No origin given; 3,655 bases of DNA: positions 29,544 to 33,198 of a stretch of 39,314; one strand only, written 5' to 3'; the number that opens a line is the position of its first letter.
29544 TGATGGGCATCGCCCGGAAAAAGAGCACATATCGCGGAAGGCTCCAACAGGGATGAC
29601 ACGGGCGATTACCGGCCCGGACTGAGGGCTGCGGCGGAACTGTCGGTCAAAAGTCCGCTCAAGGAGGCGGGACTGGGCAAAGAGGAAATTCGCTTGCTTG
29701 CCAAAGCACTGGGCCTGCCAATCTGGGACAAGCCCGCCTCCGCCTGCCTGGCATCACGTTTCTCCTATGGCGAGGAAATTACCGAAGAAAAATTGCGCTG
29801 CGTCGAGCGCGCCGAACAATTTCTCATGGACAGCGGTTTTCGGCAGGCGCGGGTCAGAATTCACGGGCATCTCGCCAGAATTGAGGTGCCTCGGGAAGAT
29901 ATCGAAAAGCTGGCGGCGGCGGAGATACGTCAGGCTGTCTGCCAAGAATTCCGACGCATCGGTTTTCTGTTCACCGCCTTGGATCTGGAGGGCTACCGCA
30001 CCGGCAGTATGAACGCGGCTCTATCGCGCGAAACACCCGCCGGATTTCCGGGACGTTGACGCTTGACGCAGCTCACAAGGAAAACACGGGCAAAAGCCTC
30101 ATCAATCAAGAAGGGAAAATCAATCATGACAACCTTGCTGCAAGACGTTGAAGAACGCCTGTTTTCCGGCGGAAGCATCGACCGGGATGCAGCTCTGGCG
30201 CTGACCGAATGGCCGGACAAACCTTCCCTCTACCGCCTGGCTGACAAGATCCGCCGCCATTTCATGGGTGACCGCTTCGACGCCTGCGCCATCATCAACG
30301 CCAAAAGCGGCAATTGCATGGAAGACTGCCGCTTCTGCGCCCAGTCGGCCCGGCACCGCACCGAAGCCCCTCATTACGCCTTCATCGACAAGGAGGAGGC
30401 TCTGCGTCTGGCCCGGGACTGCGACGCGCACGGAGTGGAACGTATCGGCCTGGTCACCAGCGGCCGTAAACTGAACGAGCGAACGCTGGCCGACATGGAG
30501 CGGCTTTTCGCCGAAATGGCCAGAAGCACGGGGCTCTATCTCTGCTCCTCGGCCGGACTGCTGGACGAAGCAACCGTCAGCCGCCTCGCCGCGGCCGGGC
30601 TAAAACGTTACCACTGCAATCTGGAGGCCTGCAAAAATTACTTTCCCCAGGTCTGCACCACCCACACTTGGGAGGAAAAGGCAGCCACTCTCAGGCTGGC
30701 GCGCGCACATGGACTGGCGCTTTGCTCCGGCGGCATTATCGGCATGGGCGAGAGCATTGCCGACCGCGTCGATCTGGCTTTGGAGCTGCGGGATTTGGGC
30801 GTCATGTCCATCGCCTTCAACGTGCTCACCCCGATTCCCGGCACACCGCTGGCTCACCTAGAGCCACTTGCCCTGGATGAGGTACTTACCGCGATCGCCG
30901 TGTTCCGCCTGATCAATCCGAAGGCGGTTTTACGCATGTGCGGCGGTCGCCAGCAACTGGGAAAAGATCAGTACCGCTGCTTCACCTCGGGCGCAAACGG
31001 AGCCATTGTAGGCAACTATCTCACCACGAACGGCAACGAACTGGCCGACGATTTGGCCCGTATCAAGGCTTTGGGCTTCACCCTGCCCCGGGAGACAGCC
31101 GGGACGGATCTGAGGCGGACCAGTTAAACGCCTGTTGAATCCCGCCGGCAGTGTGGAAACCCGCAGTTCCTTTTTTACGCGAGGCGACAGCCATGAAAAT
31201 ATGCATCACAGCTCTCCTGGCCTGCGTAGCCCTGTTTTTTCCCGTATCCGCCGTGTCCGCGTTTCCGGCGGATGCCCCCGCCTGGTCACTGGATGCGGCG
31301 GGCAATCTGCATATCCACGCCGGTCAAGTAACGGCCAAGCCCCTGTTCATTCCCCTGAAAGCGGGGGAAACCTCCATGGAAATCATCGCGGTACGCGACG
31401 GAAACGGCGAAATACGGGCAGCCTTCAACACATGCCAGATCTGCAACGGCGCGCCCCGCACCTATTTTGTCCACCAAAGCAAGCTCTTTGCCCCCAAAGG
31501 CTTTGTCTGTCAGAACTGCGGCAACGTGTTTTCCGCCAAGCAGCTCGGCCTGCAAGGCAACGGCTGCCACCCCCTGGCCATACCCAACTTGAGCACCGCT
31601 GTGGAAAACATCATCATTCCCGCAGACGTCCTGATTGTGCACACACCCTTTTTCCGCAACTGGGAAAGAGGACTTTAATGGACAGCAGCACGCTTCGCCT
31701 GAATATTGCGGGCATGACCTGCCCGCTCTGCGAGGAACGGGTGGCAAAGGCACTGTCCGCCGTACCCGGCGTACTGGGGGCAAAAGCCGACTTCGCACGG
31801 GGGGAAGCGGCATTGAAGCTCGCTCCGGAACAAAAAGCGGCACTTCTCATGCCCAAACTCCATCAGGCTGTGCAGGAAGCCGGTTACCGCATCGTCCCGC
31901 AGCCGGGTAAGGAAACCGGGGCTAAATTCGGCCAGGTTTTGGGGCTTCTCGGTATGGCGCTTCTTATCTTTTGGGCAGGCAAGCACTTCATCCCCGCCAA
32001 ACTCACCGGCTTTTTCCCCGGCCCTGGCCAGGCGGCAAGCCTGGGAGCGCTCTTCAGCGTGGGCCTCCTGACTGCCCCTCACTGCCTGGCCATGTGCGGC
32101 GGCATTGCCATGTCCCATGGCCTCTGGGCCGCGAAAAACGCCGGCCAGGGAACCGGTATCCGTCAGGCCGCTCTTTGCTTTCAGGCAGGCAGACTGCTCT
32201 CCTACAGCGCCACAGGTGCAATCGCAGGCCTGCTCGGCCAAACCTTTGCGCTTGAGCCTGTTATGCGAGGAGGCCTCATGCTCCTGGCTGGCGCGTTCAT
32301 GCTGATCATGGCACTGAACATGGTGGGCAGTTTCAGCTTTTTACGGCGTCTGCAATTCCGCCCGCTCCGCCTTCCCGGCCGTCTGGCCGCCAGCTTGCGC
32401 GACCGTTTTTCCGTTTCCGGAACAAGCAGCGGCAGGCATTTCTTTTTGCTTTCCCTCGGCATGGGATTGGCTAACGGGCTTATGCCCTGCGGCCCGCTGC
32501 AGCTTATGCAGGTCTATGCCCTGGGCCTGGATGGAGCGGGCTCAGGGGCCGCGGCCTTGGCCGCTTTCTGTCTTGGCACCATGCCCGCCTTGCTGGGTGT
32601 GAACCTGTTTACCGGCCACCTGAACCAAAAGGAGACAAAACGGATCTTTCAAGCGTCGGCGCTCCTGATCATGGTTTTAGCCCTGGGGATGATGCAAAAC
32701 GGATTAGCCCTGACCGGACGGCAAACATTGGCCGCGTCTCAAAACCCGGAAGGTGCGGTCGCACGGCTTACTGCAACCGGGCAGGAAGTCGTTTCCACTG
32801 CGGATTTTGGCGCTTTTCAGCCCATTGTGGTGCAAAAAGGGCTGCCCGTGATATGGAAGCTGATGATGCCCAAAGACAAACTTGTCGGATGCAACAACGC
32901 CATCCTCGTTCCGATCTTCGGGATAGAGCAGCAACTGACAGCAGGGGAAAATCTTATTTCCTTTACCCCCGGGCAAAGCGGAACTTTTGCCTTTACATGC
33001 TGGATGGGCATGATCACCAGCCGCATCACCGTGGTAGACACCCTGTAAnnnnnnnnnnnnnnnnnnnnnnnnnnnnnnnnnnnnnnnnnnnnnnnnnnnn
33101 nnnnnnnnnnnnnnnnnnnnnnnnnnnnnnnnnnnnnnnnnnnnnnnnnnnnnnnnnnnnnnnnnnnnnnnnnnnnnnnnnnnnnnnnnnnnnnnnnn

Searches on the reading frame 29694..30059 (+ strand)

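Call 17: search_protein_families(library=pfam, proteins=[window:29694-30059:+], max_evalue=0.0001)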
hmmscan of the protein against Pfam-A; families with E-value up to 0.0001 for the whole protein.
window:29694-30059:+ (121 aa): 0 families

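Call 58: search_protein_families(library=ncbifam, proteins=[window:29694-30059:+], max_evalue=0.00001)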
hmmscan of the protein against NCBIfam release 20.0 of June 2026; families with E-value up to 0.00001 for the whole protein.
window:29694-30059:+ (121 aa): 1 family
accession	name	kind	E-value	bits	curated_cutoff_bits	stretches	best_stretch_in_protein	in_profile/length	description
TIGR00268.2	TIGR00268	equivalog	6.5e-37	127.2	150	1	2-107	156-259/259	ATP-dependent sacrificial sulfur transferase LarE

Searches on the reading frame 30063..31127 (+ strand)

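Call 5: search_protein_families(library=pfam, proteins=[window:30063-31127:+], max_evalue=0.01)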
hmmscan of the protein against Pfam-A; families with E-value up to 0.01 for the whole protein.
window:30063-31127:+ (354 aa): 2 families
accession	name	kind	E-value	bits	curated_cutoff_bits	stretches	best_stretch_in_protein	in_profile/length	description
PF06968.18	BATS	-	5.1e-23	81.5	22.2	1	252-339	2-87/88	Biotin and Thiamin Synthesis associated domain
PF04055.27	Radical_SAM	-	4.4e-18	66.4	29.5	1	83-239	5-163/166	Radical SAM superfamily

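Call 6: search_protein_families(library=ncbifam, proteins=[window:30063-31127:+], max_evalue=0.01)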
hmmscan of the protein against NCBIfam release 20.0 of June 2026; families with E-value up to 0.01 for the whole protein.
window:30063-31127:+ (354 aa): 17 families
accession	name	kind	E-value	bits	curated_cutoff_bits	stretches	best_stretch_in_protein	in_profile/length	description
TIGR00433.2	bioB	equivalog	8.8e-108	360.2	225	1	39-339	3-306/307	biotin synthase BioB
NF006308.0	PRK08508.1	equivalog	6.6e-62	209.3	377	1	75-343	7-276/279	biotin synthase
TIGR03910.1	pyrrolys_PylB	equivalog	2.5e-19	69.4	348.2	1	25-289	4-272/347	methylornithine synthase PylB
TIGR03957.1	rSAM_HmdB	equivalog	1.9e-14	53.6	320.9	1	48-289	13-254/317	5,10-methenyltetrahydromethanopterin hydrogenase cofactor biosynthesis protein HmdB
NF053743.1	LipS2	equivalog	3.5e-12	46.4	270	1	82-272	30-219/292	LipS2 family lipoyl synthase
NF006687.0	PRK09234.1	equivalog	4.5e-10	38.3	1018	1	10-123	463-577/849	bifunctional FO biosynthesis protein CofGH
TIGR03700.1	mena_SCO4494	equivalog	1e-07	31.2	434.55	1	30-133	2-104/351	aminofutalosine synthase MqnE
TIGR03551.1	F420_cofH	equivalog_domain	2.8e-06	26.4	374.1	1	43-130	6-92/345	5-amino-6-(D-ribitylamino)uracil--L-tyrosine 4-hydroxyphenyl transferase CofH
NF005609.0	PRK07360.1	equivalog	1.1e-05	24.3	426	1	24-130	6-114/374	7,8-didemethyl-8-hydroxy-5-deazariboflavin synthase subunit CofH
TIGR02666.1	moaA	equivalog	7.7e-05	21.8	284.05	1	85-212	20-149/336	GTP 3',8-cyclase MoaA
NF006276.0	PRK08444.1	equivalog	8.7e-05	21.7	560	1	41-134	15-106/353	aminofutalosine synthase MqnE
TIGR03699.1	menaquin_MqnC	equivalog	9.9e-05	21.3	428.1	1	39-129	3-93/342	cyclic dehypoxanthinyl futalosine synthase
TIGR03550.1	F420_cofG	equivalog_domain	0.0004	19.6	213.35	0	84-287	13-237/322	7,8-didemethyl-8-hydroxy-5-deazariboflavin synthase CofG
NF004911.0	PRK06267.1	equivalog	0.00053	19.3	305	1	84-287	38-236/351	hypothetical protein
TIGR02668.1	moaA_archaeal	equivalog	0.0024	16.9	325.25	1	84-218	19-148/303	GTP 3',8-cyclase MoaA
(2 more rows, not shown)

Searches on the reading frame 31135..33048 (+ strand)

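Call 5: search_protein_families(library=pfam, proteins=[window:31135-33048:+], max_evalue=0.01)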
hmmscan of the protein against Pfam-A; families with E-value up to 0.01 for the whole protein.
window:31135-33048:+ (637 aa): 2 families
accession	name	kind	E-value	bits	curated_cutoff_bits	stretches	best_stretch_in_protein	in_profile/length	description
PF13386.12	DsbD_2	-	2.2e-34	119.5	24.9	1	306-516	2-197/199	Cytochrome C biogenesis protein transmembrane region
PF00403.32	HMA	-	1.5e-10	41.7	24.8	1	189-251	2-61/62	Heavy-metal-associated domain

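Call 6: search_protein_families(library=ncbifam, proteins=[window:31135-33048:+], max_evalue=0.01)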
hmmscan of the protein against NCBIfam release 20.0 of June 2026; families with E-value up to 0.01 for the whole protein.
window:31135-33048:+ (637 aa): 11 families
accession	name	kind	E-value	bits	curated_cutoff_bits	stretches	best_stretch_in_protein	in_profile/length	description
NF047957.1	CopZ_AFE_1862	equivalog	2e-12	47.4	85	1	188-252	2-60/62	CopZ family metallochaperone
NF033556.1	MerTP_fusion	equivalog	1.3e-08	34.6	180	1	183-253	118-185/186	mercuric transport protein MerTP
NF010311.1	PRK13748.1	subfamily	8.7e-08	31.4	600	1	188-258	2-68/560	mercury(II) reductase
NF033794.2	chaper_CopZ_Eh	exception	1.9e-07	31.1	95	1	189-252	4-64/68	copper chaperone CopZ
NF041115.1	UxxU_metal_bind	equivalog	3.7e-07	30.2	95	1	185-236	4-55/74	metal-binding (seleno)protein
NF033795.1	chaper_CopZ_Bs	exception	7e-06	26.1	91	1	189-253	4-65/66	copper chaperone CopZ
NF007952.0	PRK10671.1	equivalog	8e-06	24.3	1316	1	175-252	93-164/838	copper-exporting P-type ATPase CopA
TIGR02052.1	MerP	equivalog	9.8e-06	26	92.55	1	178-251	16-86/92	mercury resistance system periplasmic binding protein MerP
NF008262.1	PRK11033.1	equivalog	0.00011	20.9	1005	1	171-259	34-110/731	zinc/cadmium/mercury/lead-transporting ATPase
NF045683.1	MerT_CopZ_Se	exception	0.001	18.6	375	1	185-252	162-226/235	MerT/CopZ fusion-like heavy metal transport selenoprotein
NF033775.1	P_type_ZntA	exception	0.0072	14.6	1240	0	180-275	43-135/732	Zn(II)/Cd(II)/Pb(II) translocating P-type ATPase ZntA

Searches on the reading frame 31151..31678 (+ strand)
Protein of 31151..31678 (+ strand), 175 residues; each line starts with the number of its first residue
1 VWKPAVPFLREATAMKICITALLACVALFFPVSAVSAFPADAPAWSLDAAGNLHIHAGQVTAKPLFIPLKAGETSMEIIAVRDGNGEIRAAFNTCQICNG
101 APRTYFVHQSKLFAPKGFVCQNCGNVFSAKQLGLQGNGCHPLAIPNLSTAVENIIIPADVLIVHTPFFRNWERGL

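Call 5: search_protein_families(library=pfam, proteins=[window:31151-31678:+], max_evalue=0.01)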
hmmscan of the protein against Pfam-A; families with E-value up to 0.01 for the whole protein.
window:31151-31678:+ (175 aa): 1 family
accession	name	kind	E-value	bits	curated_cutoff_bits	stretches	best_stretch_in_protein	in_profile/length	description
PF10080.14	FtrD-like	-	1.9e-14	54.1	26.3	1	66-166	8-99/101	Membrane iron-sulfur containing protein FtrD-like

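Call 6: search_protein_families(library=ncbifam, proteins=[window:31151-31678:+], max_evalue=0.01)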
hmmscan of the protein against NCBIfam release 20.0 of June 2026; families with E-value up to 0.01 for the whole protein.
window:31151-31678:+ (175 aa): 0 families

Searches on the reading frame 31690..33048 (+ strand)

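Call 61: search_protein_families(library=pfam, proteins=[window:31690-33048:+], max_evalue=0.001)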
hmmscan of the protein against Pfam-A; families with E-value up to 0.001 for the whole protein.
window:31690-33048:+ (452 aa): 2 families
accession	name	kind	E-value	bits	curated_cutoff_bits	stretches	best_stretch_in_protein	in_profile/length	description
PF13386.12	DsbD_2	-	9.6e-35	120.7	24.9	1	121-331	2-197/199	Cytochrome C biogenesis protein transmembrane region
PF00403.32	HMA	-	9.6e-11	42.4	24.8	1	4-66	2-61/62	Heavy-metal-associated domain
